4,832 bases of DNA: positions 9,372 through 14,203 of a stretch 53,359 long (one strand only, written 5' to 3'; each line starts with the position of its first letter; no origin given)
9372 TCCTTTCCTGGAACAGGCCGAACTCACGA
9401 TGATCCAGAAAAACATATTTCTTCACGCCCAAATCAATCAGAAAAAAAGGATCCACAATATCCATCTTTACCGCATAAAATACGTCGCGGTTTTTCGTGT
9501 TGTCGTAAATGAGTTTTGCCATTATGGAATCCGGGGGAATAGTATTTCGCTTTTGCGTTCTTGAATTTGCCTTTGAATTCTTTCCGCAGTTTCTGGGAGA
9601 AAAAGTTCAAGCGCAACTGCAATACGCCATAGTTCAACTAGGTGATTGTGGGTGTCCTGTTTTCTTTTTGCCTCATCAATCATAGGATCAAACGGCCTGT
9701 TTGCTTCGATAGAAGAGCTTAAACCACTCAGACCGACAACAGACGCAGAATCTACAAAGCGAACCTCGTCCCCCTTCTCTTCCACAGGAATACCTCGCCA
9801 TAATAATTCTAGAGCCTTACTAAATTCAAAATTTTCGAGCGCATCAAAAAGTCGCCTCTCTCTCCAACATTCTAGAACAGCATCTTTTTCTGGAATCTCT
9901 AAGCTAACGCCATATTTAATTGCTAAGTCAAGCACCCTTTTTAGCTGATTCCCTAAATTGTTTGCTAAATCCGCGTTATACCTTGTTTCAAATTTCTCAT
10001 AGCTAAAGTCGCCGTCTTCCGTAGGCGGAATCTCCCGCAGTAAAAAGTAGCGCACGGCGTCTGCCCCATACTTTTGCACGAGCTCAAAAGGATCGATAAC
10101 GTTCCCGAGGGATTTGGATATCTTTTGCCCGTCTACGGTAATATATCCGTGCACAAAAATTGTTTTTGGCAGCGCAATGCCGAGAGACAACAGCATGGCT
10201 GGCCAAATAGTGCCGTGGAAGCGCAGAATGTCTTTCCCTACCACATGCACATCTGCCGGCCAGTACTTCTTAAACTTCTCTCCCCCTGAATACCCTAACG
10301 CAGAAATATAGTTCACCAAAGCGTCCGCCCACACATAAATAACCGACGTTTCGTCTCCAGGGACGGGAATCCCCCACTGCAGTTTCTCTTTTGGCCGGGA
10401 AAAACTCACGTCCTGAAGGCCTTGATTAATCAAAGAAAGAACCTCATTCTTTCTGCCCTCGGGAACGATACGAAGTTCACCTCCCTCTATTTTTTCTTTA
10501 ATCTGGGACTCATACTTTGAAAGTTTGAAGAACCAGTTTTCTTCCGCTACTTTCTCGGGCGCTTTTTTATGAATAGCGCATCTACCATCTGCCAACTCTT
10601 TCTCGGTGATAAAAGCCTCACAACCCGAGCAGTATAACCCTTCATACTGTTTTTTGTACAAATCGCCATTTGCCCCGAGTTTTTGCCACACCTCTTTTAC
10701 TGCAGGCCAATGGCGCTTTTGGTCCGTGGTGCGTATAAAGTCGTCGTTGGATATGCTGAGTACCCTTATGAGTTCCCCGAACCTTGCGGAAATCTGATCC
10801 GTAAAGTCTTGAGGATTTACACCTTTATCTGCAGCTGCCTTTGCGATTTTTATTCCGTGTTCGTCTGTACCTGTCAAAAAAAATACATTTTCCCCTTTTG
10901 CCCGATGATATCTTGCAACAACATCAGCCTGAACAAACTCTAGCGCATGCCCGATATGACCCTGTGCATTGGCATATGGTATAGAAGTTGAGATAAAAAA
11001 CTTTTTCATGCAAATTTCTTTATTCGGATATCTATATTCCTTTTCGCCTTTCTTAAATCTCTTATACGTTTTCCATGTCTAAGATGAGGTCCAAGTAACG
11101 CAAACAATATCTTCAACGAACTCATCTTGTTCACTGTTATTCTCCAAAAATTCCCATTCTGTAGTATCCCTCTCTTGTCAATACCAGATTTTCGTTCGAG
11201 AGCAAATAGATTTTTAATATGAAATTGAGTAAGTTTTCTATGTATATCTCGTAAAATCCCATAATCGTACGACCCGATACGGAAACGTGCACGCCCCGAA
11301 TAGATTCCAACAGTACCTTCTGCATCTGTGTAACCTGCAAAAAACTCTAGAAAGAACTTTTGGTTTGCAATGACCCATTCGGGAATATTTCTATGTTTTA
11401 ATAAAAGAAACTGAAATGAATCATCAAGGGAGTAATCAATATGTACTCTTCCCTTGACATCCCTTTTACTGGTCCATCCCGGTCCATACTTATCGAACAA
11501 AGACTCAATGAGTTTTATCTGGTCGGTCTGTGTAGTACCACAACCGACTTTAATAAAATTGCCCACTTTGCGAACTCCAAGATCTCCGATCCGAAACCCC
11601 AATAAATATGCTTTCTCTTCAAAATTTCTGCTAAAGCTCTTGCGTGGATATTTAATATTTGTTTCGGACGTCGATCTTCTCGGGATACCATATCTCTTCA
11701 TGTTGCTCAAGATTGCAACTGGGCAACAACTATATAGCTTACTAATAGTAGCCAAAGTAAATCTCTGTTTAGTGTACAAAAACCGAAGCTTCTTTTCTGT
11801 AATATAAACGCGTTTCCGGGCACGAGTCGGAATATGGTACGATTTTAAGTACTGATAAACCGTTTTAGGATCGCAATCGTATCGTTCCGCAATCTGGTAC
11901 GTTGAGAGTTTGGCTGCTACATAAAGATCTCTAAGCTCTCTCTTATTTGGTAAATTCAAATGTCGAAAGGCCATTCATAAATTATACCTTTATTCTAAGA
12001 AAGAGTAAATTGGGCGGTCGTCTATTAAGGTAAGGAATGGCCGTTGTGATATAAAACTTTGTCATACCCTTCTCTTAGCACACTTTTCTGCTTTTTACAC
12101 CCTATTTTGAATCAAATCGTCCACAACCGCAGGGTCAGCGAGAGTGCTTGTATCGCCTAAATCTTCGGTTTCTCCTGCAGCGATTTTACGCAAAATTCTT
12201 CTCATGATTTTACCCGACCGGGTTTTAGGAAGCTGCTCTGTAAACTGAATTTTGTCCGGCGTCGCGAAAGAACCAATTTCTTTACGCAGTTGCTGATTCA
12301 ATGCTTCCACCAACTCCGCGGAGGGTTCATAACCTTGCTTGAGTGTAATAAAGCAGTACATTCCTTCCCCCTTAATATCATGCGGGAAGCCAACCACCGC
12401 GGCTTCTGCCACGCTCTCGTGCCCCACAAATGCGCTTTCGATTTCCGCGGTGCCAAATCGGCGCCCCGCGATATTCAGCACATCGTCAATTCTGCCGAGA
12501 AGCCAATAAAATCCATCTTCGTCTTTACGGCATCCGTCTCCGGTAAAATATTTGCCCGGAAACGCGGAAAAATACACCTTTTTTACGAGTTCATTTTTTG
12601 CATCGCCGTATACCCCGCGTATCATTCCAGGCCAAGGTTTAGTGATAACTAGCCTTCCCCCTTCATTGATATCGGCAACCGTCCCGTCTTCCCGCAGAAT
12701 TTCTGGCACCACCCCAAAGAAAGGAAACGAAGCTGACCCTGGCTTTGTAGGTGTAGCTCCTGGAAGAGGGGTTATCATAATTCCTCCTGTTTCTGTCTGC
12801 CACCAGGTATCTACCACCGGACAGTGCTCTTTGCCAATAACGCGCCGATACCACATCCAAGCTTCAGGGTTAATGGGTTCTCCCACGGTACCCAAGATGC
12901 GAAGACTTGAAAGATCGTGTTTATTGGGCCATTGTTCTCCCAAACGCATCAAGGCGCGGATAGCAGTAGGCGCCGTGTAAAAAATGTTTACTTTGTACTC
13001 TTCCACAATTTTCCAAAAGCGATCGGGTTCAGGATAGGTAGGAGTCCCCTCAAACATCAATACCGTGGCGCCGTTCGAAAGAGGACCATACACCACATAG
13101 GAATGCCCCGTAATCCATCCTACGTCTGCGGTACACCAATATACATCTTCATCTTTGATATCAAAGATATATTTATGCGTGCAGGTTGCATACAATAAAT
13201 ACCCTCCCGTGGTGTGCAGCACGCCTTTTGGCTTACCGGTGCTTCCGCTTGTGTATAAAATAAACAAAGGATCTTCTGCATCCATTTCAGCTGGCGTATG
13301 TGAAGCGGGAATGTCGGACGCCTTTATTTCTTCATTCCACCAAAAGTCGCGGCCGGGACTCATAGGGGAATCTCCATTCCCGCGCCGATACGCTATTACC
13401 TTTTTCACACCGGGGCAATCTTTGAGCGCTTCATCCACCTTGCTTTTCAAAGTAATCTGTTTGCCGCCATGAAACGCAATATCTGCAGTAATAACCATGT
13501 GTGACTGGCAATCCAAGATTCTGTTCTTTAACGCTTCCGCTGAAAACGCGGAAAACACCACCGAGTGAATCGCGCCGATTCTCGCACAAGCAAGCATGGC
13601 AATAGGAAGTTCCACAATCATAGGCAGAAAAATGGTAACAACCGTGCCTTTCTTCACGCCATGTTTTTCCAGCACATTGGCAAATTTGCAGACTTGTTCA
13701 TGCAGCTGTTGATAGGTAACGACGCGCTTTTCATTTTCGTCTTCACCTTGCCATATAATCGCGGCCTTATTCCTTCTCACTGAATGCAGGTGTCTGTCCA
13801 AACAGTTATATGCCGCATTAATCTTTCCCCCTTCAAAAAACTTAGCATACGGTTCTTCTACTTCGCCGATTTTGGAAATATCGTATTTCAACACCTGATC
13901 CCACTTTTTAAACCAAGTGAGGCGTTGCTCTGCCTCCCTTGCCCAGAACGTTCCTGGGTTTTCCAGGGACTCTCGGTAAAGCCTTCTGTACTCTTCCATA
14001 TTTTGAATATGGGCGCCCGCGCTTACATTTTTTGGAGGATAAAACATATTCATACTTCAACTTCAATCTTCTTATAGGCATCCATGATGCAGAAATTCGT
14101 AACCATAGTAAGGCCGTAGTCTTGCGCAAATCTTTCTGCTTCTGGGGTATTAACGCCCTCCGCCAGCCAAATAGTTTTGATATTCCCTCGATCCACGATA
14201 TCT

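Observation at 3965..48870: Mosaic of sharply bounded GC-rich single-gene islands wired to AT-rich host-type promoters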

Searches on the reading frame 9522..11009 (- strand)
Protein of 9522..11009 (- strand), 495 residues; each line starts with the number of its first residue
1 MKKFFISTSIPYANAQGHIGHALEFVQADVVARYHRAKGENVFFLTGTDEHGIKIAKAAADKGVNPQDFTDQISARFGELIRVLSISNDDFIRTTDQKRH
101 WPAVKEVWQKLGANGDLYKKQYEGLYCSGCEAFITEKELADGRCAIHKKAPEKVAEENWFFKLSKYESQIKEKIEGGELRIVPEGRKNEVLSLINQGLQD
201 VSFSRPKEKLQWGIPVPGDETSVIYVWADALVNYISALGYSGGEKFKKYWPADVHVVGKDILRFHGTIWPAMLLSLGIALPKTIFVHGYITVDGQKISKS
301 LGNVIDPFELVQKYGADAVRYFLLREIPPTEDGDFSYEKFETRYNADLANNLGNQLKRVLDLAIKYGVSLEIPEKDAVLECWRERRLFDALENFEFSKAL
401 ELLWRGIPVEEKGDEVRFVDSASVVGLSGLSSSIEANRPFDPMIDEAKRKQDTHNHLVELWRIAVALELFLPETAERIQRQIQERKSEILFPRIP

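Call 7: search_protein_families(library=pfam, proteins=[window:9522-11009:-], max_evalue=0.001)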
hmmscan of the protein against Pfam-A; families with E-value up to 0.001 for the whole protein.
window:9522-11009:- (495 aa): 4 families
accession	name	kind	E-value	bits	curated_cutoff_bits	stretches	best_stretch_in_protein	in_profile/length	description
PF09334.17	tRNA-synt_1g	-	2.3e-111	372.8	20.1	2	137-360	162-391/391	tRNA synthetases class I (M)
PF00133.28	tRNA-synt_1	-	2.4e-38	132.4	22.7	2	2-217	23-244/414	tRNA synthetases class I (I, L, M and V)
PF01406.26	tRNA-synt_1e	-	1.8e-15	57.6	27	2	253-325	209-282/301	tRNA synthetases class I (C) catalytic domain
PF01921.24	tRNA-synt_1f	-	0.0001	21.8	27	0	257-336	240-321/360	tRNA synthetases class I (K)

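Call 16: find_related_loci(query=window:9522-11009:-, collection=genome_contigs, flank=10000)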
Query window:9522-11009:- (495 aa) in genome_contigs; peptide patterns used: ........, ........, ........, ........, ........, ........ (x = any residue, [..] = any of these).
600 stretches matched a pattern (row limit reached: there are more); 591 encode a relative of the query (tblastn E <= 1e-3); the best 80 are kept; 80 distinct loci.
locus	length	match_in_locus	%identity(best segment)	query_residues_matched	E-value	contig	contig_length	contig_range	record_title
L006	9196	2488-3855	57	3-482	0e+0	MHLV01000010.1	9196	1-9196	MAG: Candidatus Nealsonbacteria bacterium RBG_13_36_15 RBG_13_scaffold_18543, whole genome shotgun sequence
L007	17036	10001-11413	55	2-494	3e-180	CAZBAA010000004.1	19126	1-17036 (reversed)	MAG TPA_asm: uncultured Candidatus Saccharibacteria bacterium isolate SRP269290_co3_478 genome assembly, contig: NODE_29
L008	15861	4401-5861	56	1-494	1e-177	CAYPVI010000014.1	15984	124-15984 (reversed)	MAG TPA_asm: uncultured Candidatus Saccharibacteria bacterium isolate binchicken_co100_411 genome assembly, contig: NODE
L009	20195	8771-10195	55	2-486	4e-176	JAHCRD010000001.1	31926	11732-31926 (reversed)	MAG: Patescibacteria group bacterium isolate CR_Bin_021 NODE_1_length_31926_cov_5.381393, whole genome shotgun sequence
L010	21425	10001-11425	55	2-494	4e-173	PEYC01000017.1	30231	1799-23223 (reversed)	MAG: Candidatus Nealsonbacteria bacterium CG08_land_8_20_14_0_20_36_22 CG08_land_8_20_14_0.20_scaffold_1637_c, whole gen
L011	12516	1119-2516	56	3-494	8e-170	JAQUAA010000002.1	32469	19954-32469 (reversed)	MAG: Candidatus Paceibacterota bacterium isolate STC_73 NODE_2742_length_32469_cov_3.256972_Sandtown_C, whole genome sho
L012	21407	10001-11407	54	2-494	6e-169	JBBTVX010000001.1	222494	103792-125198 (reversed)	MAG: Patescibacteria group bacterium isolate H43-bin088_1 H43_bin088_1_000000000001, whole genome shotgun sequence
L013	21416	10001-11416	52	1-493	1e-168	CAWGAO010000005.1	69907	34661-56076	MAG: Candidatus Tagabacteria bacterium isolate MFD04408.bin.2.160 genome assembly, contig: contig_39595, whole genome sh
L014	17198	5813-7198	54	3-494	3e-166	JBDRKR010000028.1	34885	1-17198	MAG: Candidatus Nealsonbacteria bacterium isolate MEGAHIT-group-1.73 k141_13239057, whole genome shotgun sequence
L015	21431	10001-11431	54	2-494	8e-166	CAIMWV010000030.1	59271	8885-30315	MAG: Candidatus Staskawiczbacteria bacterium isolate AlinenSediments_bin-0833 genome assembly, contig: bin-0833:30/35, w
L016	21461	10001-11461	51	1-494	3e-163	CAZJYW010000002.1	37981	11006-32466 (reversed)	MAG TPA_asm: uncultured Candidatus Saccharibacteria bacterium isolate binchicken_co89_173 genome assembly, contig: NODE_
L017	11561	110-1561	50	2-494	3e-163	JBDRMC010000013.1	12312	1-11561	MAG: Patescibacteria group bacterium isolate MEGAHIT-group-1.814 k141_10187443, whole genome shotgun sequence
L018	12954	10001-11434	53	2-494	6e-163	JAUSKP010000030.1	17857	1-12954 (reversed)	MAG: bacterium isolate E14_metabat.bin.6 E14_k141_551682, whole genome shotgun sequence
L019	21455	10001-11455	52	1-493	1e-160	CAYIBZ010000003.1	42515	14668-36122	MAG TPA_asm: uncultured Candidatus Saccharibacteria bacterium isolate ERP119705_co1_679 genome assembly, contig: NODE_75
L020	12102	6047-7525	51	1-494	1e-158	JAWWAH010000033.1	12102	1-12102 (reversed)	MAG: Candidatus Spechtbacterales bacterium isolate HN14.bin.51 k141_117263_length_12102_cov_11.7435, whole genome shotgu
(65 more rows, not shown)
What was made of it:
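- Tried and rejected: genome_contigs scan with MetRS (call 16).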

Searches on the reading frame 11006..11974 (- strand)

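Call 7: search_protein_families(library=pfam, proteins=[window:11006-11974:-], max_evalue=0.001)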
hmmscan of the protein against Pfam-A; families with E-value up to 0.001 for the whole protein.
window:11006-11974:- (322 aa): 3 families
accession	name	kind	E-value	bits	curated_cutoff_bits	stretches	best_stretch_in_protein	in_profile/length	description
PF03683.19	UPF0175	-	0.00011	22.2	27.9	0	66-103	28-66/75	Uncharacterised protein family (UPF0175)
PF13384.12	HTH_23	-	0.00022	21.4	24.6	0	19-46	14-41/50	Homeodomain-like domain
PF08280.17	HTH_Mga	-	0.00058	20.2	23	0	63-90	11-38/59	M protein trans-acting positive regulator (MGA) HTH domain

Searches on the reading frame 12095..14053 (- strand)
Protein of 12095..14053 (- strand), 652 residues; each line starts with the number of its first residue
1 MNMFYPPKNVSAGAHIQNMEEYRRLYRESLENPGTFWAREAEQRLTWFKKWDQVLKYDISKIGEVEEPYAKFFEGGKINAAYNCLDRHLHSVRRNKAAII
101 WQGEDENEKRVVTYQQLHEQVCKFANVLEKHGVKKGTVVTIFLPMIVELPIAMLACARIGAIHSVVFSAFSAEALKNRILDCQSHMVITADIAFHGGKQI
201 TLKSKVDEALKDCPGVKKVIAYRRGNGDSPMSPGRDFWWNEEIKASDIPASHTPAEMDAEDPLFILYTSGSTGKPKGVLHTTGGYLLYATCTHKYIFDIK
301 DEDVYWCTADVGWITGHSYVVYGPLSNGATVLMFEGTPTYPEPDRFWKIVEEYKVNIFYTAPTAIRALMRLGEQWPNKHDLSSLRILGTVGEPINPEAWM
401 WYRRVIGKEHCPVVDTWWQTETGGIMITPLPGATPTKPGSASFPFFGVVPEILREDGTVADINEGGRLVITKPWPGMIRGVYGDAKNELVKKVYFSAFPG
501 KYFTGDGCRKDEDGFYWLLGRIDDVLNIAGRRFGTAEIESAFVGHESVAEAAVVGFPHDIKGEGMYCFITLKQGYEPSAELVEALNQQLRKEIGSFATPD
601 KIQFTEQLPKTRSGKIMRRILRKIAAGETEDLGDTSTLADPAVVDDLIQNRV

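Call 7: search_protein_families(library=pfam, proteins=[window:12095-14053:-], max_evalue=0.001)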
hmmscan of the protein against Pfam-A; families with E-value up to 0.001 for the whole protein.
window:12095-14053:- (652 aa): 3 families
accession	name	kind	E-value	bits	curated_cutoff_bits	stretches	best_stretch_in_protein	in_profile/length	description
PF00501.34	AMP-binding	-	2.7e-88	296.8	29.9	1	93-480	8-382/384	AMP-binding enzyme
PF13193.12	AMP-binding_C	-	1.2e-25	90.6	24.5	1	537-615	1-76/76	AMP-binding enzyme C-terminal domain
PF16177.11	ACAS_N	-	1e-19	70.5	27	1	22-84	1-55/55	Acetyl-coenzyme A synthetase N-terminus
